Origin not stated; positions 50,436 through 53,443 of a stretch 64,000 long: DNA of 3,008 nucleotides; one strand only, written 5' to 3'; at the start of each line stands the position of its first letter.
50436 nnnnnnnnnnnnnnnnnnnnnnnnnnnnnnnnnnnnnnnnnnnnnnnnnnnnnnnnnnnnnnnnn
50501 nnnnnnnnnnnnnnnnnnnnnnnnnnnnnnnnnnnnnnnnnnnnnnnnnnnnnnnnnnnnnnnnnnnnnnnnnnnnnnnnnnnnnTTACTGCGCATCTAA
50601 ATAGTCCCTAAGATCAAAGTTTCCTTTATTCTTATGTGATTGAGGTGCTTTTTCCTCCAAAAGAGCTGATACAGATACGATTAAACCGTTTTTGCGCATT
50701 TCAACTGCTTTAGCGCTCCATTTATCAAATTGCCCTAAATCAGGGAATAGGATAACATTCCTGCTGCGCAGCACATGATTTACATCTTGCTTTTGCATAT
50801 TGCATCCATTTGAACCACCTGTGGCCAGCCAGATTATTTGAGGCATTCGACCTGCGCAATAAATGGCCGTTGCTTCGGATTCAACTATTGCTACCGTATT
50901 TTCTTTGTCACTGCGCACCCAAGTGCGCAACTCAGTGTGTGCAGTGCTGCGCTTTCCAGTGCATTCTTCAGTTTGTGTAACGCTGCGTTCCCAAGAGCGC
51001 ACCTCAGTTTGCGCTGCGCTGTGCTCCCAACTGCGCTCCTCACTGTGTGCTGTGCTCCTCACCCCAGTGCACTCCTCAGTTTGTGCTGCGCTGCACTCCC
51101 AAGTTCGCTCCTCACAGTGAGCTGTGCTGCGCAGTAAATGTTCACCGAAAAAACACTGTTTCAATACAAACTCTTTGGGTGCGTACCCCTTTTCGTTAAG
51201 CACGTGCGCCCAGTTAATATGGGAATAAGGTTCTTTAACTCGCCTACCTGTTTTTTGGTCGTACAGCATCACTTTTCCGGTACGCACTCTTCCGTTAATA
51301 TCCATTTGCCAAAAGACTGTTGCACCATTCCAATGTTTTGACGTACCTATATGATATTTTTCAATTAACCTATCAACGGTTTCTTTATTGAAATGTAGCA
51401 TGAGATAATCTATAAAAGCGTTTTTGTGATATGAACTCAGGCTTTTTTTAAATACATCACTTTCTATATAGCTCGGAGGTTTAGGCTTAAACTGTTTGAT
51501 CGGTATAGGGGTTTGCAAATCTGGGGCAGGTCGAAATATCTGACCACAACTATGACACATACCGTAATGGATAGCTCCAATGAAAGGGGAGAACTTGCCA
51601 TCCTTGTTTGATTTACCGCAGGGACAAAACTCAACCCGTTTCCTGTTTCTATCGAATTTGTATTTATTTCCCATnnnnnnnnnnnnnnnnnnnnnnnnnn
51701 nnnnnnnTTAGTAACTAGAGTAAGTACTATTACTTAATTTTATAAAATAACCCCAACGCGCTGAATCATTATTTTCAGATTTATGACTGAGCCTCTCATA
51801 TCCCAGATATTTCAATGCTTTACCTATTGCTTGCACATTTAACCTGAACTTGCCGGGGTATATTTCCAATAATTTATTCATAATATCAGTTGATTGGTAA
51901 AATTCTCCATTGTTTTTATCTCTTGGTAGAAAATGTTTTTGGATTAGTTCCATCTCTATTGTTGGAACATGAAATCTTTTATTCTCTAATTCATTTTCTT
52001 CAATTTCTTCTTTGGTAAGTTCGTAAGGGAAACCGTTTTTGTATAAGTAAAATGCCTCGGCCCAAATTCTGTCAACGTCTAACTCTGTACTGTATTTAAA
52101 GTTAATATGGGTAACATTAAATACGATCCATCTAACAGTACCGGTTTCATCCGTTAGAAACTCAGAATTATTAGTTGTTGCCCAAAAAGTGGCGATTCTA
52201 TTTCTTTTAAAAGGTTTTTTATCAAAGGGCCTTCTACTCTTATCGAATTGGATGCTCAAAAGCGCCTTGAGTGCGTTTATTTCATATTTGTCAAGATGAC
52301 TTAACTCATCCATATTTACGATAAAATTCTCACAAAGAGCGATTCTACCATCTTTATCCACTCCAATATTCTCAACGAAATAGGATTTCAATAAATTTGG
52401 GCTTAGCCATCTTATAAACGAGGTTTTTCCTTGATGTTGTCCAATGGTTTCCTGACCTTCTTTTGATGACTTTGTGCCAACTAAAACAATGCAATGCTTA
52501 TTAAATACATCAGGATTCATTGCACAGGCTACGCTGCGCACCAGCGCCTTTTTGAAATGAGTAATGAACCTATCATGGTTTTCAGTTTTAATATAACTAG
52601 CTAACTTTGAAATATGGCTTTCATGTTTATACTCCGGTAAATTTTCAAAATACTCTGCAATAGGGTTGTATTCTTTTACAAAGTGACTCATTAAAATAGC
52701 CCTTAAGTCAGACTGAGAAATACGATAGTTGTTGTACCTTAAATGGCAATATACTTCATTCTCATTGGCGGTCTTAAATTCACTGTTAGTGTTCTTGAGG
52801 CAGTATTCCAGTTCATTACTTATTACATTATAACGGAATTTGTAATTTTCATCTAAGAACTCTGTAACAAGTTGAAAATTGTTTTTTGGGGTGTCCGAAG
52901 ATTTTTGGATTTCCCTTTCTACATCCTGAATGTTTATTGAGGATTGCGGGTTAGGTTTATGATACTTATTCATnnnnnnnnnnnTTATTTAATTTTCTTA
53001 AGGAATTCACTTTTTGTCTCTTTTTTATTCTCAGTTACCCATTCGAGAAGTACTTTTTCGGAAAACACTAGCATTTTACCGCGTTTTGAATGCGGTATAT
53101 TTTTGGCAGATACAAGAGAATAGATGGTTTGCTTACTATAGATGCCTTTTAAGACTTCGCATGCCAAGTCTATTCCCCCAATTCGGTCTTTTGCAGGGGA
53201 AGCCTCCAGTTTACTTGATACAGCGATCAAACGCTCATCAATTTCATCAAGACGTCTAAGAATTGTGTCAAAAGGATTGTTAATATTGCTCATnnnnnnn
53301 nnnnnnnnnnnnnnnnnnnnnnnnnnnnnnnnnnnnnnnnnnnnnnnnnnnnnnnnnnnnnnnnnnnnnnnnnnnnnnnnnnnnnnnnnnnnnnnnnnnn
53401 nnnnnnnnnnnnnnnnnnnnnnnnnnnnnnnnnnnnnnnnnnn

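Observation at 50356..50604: Iteron array with phased T-tracts overlapping the 3' end of the primase-like gene: probable replication origin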

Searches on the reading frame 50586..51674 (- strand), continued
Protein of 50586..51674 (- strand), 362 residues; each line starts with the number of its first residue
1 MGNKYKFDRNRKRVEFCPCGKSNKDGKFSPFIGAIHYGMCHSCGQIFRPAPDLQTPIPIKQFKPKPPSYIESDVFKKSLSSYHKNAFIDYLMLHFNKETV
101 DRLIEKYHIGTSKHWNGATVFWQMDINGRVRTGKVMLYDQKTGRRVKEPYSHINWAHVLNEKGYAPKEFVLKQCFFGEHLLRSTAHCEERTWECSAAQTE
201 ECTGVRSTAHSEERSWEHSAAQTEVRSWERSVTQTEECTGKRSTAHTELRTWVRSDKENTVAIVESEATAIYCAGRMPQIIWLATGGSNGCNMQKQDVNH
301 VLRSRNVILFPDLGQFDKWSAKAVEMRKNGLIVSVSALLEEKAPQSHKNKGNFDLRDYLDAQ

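Call 59: fold_search(model_id=the predicted structure, library=pdb)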
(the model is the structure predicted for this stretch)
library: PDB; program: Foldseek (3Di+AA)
matches with E <= 10: 596; with E <= 0.001: 2
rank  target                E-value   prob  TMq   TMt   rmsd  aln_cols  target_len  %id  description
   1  5guj                  2.2e-04  1.00  0.33  0.37   7.9       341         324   11  Crystal structure of the Bacillus subtilis DnaG RNA Polymerase Domain, natural degradation of full length DnaG (released 2017-04-19)
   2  1nui_B                8.9e-04  1.00  0.35  0.50  11.8       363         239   14  Crystal Structure of the primase fragment of Bacteriophage T7 primase-helicase protein (released 2003-05-27)
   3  5vaz_B                1.1e-03  0.99  0.29  0.32  11.8       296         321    9  Crystal structure of a DNA primase domain from Pseudomonas aeruginosa (released 2017-04-05)
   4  1nui_A                1.7e-03  1.00  0.34  0.48  13.7       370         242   14  Crystal Structure of the primase fragment of Bacteriophage T7 primase-helicase protein (released 2003-05-27)
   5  4e2k                  2.1e-03  0.99  0.30  0.33  10.2       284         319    9  The structure of the S. aureus DnaG RNA Polymerase Domain (released 2012-08-01)
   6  1dde                  2.6e-03  0.98  0.30  0.34  11.9       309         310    7  STRUCTURE OF THE DNAG CATALYTIC CORE (released 2000-04-07)
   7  4edg                  3.4e-03  1.00  0.32  0.35  10.1       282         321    9  The structure of the S. aureus DnaG RNA Polymerase Domain bound to ATP and Manganese (released 2012-07-25)
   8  1eqn_D                3.6e-03  0.99  0.36  0.41   9.8       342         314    9  E.COLI PRIMASE CATALYTIC CORE (released 2000-06-30)
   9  1eqn_A                4.0e-03  0.98  0.35  0.39  10.4       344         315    8  E.COLI PRIMASE CATALYTIC CORE (released 2000-06-30)
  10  5vaz_A                5.4e-03  0.97  0.30  0.33  12.7       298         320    9  Crystal structure of a DNA primase domain from Pseudomonas aeruginosa (released 2017-04-05)
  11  1eqn_C                8.8e-03  0.98  0.37  0.42   9.7       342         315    8  E.COLI PRIMASE CATALYTIC CORE (released 2000-06-30)
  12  1dd9                  8.8e-03  0.92  0.29  0.33  12.9       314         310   10  STRUCTURE OF THE DNAG CATALYTIC CORE (released 2000-04-07)
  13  2au3                  9.4e-03  0.98  0.30  0.28   9.3       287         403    8  Crystal Structure of the Aquifex aeolicus primase (Zinc Binding and RNA Polymerase Domains) (released 2005-11-15)
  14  3b39_A                9.9e-03  0.89  0.29  0.33  13.2       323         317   10  Structure of the DnaG primase catalytic domain bound to ssDNA (released 2008-01-15)
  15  1eqn_E                9.9e-03  0.84  0.28  0.32  13.4       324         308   11  E.COLI PRIMASE CATALYTIC CORE (released 2000-06-30)
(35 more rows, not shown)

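Call 60: find_encoding_contigs(protein=P0086, flank=7000, max_places=2)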
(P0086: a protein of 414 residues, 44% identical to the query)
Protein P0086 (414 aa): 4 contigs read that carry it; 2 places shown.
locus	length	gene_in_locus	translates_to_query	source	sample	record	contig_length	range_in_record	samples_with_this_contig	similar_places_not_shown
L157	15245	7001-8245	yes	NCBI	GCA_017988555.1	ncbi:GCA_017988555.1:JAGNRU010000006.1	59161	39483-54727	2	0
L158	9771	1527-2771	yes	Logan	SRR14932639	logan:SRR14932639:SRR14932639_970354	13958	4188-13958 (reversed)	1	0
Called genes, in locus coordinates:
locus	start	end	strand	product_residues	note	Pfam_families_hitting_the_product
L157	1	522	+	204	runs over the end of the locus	-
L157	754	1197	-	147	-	PF17293:Arm-DNA-bind_5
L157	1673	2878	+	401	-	PF17293:Arm-DNA-bind_5, PF13102:Phage_int_SAM_5, PF00589:Phage_integrase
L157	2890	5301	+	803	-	-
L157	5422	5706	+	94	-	PF12728:HTH_17 (weak)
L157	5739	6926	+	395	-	-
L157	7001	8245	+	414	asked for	PF19898:DUF6371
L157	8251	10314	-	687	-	PF03235:GmrSD_N, PF07510:GmrSD_C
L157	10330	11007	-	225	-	-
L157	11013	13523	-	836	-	PF10544:T5orf172 (weak), PF13455:MUG113 (weak), PF04851:ResIII (weak)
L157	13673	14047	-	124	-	-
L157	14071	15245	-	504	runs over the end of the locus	PF07669:Eco57I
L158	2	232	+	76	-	?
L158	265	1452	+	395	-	-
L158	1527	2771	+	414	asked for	PF19898:DUF6371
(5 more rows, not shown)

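Call 61: find_encoding_contigs(protein=P0057, flank=7000, max_places=2)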
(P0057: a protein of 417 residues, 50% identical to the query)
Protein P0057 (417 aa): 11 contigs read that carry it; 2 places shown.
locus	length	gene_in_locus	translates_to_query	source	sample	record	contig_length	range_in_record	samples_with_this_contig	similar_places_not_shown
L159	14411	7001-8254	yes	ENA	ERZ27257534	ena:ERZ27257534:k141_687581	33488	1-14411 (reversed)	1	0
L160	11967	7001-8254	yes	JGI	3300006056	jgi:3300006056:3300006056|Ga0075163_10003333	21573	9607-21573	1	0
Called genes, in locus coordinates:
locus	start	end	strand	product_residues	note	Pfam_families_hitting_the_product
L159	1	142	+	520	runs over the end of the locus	PF00072:Response_reg, PF08665:PglZ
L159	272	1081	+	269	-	PF25087:GMPPB_C (faint), PF00132:Hexapep (faint)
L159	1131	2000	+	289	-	PF00291:PALP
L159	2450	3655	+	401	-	PF17293:Arm-DNA-bind_5, PF13102:Phage_int_SAM_5, PF00589:Phage_integrase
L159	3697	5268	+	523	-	-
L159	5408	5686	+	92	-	PF12728:HTH_17 (weak)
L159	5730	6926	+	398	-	-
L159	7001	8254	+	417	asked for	PF19898:DUF6371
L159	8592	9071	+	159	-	-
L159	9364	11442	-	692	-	PF00122:E1-E2_ATPase, PF00702:Hydrolase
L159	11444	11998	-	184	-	PF06966:DUF1295, PF04140:ICMT (weak), PF04191:PEMT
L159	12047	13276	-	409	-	-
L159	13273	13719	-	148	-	PF00355:Rieske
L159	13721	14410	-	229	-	?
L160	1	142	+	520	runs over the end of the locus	PF00072:Response_reg, PF08665:PglZ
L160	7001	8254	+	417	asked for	PF19898:DUF6371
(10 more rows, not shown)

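Call 62: find_encoding_contigs(protein=P0054, flank=7000, max_places=2)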
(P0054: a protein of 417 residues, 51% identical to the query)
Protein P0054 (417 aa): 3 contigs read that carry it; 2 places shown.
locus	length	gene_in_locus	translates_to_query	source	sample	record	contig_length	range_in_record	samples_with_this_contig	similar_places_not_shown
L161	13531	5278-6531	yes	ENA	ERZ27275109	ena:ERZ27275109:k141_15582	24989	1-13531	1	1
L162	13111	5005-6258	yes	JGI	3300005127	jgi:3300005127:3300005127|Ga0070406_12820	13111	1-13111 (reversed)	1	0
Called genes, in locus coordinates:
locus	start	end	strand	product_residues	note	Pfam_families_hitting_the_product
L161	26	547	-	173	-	-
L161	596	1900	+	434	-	PF17293:Arm-DNA-bind_5, PF13102:Phage_int_SAM_5, PF00589:Phage_integrase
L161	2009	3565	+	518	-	-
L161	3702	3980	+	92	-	PF12728:HTH_17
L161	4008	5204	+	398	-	-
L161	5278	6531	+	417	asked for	PF19898:DUF6371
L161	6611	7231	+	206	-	-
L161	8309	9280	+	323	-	PF18962:Por_Secre_tail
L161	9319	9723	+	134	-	-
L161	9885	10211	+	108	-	-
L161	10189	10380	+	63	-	-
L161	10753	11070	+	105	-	-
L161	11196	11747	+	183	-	PF14730:DUF4468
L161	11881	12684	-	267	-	-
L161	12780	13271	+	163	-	PF00565:SNase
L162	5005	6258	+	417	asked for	PF19898:DUF6371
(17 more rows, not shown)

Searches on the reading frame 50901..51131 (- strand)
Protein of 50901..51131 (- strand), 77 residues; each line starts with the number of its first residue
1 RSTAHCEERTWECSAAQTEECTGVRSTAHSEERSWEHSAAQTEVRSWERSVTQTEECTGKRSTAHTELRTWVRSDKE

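Call 78: find_homologous_proteins(query=window:50901-51131:-, max_evalue=0.001)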
Query seq(77 aa): 4 candidates shared short words with the query, none scored E <= 0.001.

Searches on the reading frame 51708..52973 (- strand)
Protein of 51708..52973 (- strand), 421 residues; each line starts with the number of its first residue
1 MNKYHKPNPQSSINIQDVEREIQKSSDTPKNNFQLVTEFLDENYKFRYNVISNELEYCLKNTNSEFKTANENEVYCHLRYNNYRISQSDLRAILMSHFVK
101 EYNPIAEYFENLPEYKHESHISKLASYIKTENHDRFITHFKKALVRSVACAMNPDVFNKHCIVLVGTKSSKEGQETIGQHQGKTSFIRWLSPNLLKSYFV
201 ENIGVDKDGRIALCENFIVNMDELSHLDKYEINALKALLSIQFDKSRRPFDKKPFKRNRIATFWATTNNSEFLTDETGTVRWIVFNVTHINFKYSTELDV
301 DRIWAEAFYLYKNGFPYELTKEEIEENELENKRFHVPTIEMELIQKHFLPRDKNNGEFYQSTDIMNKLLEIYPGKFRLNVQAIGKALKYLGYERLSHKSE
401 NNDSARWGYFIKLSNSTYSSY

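Call 7: search_protein_families(library=pfam, proteins=[window:51708-52973:-], max_evalue=0.01)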
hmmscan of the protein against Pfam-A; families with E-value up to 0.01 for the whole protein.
window:51708-52973:- (421 aa): 2 families
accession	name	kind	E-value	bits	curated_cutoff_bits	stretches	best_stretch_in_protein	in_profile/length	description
PF05272.17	VapE-like_dom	-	1.9e-33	116.2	25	1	114-334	5-215/217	Virulence-associated protein E-like domain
PF19263.5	DUF5906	-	0.0005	21.1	27.6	1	179-276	6-109/114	Family of unknown function (DUF5906)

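Call 44: search_protein_families(library=phrogs, proteins=[window:51708-52973:-], max_evalue=0.001)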
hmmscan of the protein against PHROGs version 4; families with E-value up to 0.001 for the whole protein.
window:51708-52973:- (421 aa): 6 families
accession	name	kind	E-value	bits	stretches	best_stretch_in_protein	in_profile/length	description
phrog_1313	-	DNA, RNA and nucleotide metabolism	3.9e-52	178.9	1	46-415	172-558/568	DNA helicase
phrog_15962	-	DNA, RNA and nucleotide metabolism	3.3e-30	106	1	87-410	477-802/835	DNA primase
phrog_256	-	DNA, RNA and nucleotide metabolism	5e-30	105.7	1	21-346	372-699/798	DNA helicase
phrog_2249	-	DNA, RNA and nucleotide metabolism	4.3e-18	66.3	1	45-332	436-689/802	DNA primase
phrog_36873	-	DNA, RNA and nucleotide metabolism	1.3e-17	63.9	1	84-331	471-707/1082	DNA helicase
phrog_16593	-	DNA, RNA and nucleotide metabolism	1.2e-11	44.7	1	181-399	570-796/823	DNA primase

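Call 91: find_homologous_proteins(query=window:51708-52973:-, max_evalue=1e-10)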
Query window:51708-52973:- (421 aa): 132 proteins with E <= 1e-10 among 2374 candidates; the best 120 are listed.
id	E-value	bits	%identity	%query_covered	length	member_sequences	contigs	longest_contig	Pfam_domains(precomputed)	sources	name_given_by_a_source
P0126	3.7e-284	960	100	100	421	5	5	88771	PF05272.18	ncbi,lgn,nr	ncbi:MAG: hypothetical protein KBB37_01485 [Bacteroidia bacterium]|nr:hypothetical protein [Bacteroi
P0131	3.3e-116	407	52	88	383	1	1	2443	PF05272.18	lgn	-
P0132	1.2e-114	402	52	92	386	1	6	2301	PF05272.18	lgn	-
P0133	3.0e-101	358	45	95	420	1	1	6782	PF19263.6,PF05272.18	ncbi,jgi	jgi:predicted P-loop ATPase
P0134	6.0e-100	353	47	87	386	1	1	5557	PF05272.18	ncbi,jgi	jgi:predicted P-loop ATPase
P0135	1.8e-99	352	46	95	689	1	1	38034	PF19263.6,PF05272.18,PF08707.17,PF08800.16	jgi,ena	-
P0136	2.6e-99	351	45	93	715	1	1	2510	PF13155.13,PF13662.13,PF05272.18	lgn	-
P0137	1.1e-97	346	44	94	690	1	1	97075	PF19263.6,PF05272.18,PF19898.5,PF21957.3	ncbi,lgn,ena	-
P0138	5.2e-97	344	44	93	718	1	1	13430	PF13155.13,PF13662.13,PF19263.6,PF05272.18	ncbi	ncbi:MAG: VapE domain-containing protein [Bacteroidota bacterium]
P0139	1.9e-96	342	43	96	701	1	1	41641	PF05272.18,PF08707.17,PF08800.16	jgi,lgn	-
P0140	3.9e-95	338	43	96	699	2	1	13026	PF19263.6,PF05272.18,PF08707.17,PF08800.16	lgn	-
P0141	2.5e-94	335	45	95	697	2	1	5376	PF05272.18,PF08707.17,PF08800.16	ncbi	-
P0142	2.7e-94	335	45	90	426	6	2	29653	PF19263.6,PF05272.18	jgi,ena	jgi:predicted P-loop ATPase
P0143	7.4e-94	333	44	95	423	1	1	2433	PF05272.18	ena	-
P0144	9.5e-94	333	47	85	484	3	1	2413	PF19263.6,PF05272.18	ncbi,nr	ncbi:MAG: hypothetical protein FJY07_11065, partial [Bacteroidetes bacterium]|nr:hypothetical protei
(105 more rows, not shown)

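Call 98: predict_structure(alignment_id=A2)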
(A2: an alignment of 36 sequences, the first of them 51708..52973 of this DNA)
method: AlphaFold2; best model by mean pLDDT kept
length: 421 residues; sequences in the alignment: 36
mean_pLDDT: 86.6   pTM: 0.79
mean pLDDT of the five models: 86.6, 85.5, 85.4, 84.9, 84.4
residues with pLDDT >= 90: 268; 70-90: 98; 50-70: 33; < 50: 22
segments of 3 or more residues with pLDDT < 50: 1-13, 417-421
pLDDT, mean of each block of 10 residues (from residue 1): 42 55 61 93 95 92 89 94 93 92 96 94 96 96 97 93 81 54 93 95 90 95 83 87 85 88 91 66 91 96 98 96 91 84 93 92 95 90 89 88 87 65 33
secondary structure, 60 per line:
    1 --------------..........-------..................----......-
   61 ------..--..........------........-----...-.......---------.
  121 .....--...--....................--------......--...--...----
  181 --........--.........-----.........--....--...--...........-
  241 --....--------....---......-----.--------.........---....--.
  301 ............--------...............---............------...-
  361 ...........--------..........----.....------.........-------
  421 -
elements in order: H15-24 H32-43 E44-49 E54-59 H71-80 H87-94 E100-102 H104-110 H120-125 E128-130 H133-152 E161-166 E169-171 E174-176 H183-190 H193-198 E199-201 H207-215 E218-221 H229-239 E243-246 E255-258 E262-267 E282-290 H294-297 H300-312 H321-334 H339-347 E348-350 E357-359 H361-371 H380-389 E394-398 E405-413

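Call 100: fold_search(model_id=the predicted structure, library=pdb)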
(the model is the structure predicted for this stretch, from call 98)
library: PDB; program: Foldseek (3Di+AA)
matches with E <= 10: 912; with E <= 0.001: 210
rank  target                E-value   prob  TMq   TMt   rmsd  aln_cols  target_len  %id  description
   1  7pds_D                5.0e-17  1.00  0.65  0.61   5.8       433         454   18  The structure of PriRep1 with dsDNA (released 2022-07-13)
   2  7pds_C                5.3e-17  1.00  0.65  0.61   5.5       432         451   18  The structure of PriRep1 with dsDNA (released 2022-07-13)
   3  7pds_E                8.8e-17  1.00  0.66  0.62   5.4       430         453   18  The structure of PriRep1 with dsDNA (released 2022-07-13)
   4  7pds_B                2.2e-16  1.00  0.65  0.62   5.3       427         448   18  The structure of PriRep1 with dsDNA (released 2022-07-13)
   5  7pds_F                5.3e-16  1.00  0.63  0.60   6.0       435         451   17  The structure of PriRep1 with dsDNA (released 2022-07-13)
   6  7pds_A                7.5e-16  1.00  0.66  0.61   5.5       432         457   18  The structure of PriRep1 with dsDNA (released 2022-07-13)
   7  6k9c_B                2.6e-09  1.00  0.48  0.49   9.2       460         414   12  The apo structure of NrS-1 C terminal region (305-718) (released 2020-04-08)
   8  6k9c_A                3.1e-09  1.00  0.50  0.50   7.9       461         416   11  The apo structure of NrS-1 C terminal region (305-718) (released 2020-04-08)
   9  6k9e_B                7.6e-09  1.00  0.46  0.47   9.5       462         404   12  The A form apo structure of NrS-1 C terminal region-CTR(305-718) (released 2020-06-17)
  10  8iqi_A                1.9e-08  1.00  0.45  0.24  11.5       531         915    9  Structure of Full-Length AsfvPrimPol in Complex-Form (released 2023-07-26)
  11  9ivf_B                2.2e-08  1.00  0.51  0.36  10.7       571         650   10  Structure of Full-Length AsfvPrimPol with polyT DNA (released 2025-12-24)
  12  8iqi_C                3.1e-08  1.00  0.52  0.27  10.8       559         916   10  Structure of Full-Length AsfvPrimPol in Complex-Form (released 2023-07-26)
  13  9ivf_C                3.3e-08  1.00  0.51  0.37  11.1       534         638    9  Structure of Full-Length AsfvPrimPol with polyT DNA (released 2025-12-24)
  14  6k9e_A                3.7e-08  1.00  0.48  0.50   7.8       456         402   11  The A form apo structure of NrS-1 C terminal region-CTR(305-718) (released 2020-06-17)
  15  6k9e_C                5.2e-08  1.00  0.49  0.50   7.7       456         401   10  The A form apo structure of NrS-1 C terminal region-CTR(305-718) (released 2020-06-17)
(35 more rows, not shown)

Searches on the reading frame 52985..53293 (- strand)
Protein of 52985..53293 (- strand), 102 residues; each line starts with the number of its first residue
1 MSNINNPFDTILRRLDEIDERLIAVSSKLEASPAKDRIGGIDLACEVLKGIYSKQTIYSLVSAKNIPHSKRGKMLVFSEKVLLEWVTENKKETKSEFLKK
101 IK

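Call 7: search_protein_families(library=pfam, proteins=[window:52985-53293:-], max_evalue=0.01)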
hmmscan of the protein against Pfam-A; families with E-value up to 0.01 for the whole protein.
window:52985-53293:- (102 aa): 1 family
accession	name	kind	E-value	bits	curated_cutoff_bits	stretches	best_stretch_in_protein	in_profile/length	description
PF12728.13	HTH_17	-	1.8e-07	31.8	27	1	44-89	7-50/51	Helix-turn-helix domain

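Call 44: search_protein_families(library=phrogs, proteins=[window:52985-53293:-], max_evalue=0.001)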
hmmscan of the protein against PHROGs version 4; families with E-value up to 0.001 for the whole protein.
window:52985-53293:- (102 aa): 3 families
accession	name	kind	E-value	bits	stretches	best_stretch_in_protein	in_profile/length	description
phrog_25262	-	unknown function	1.8e-06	28.9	1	45-97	40-92/106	-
phrog_15534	-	DNA, RNA and nucleotide metabolism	2.5e-05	25.8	1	16-91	24-93/93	HTH DNA binding protein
phrog_18541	-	unknown function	0.00018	22.1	1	53-94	38-79/81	-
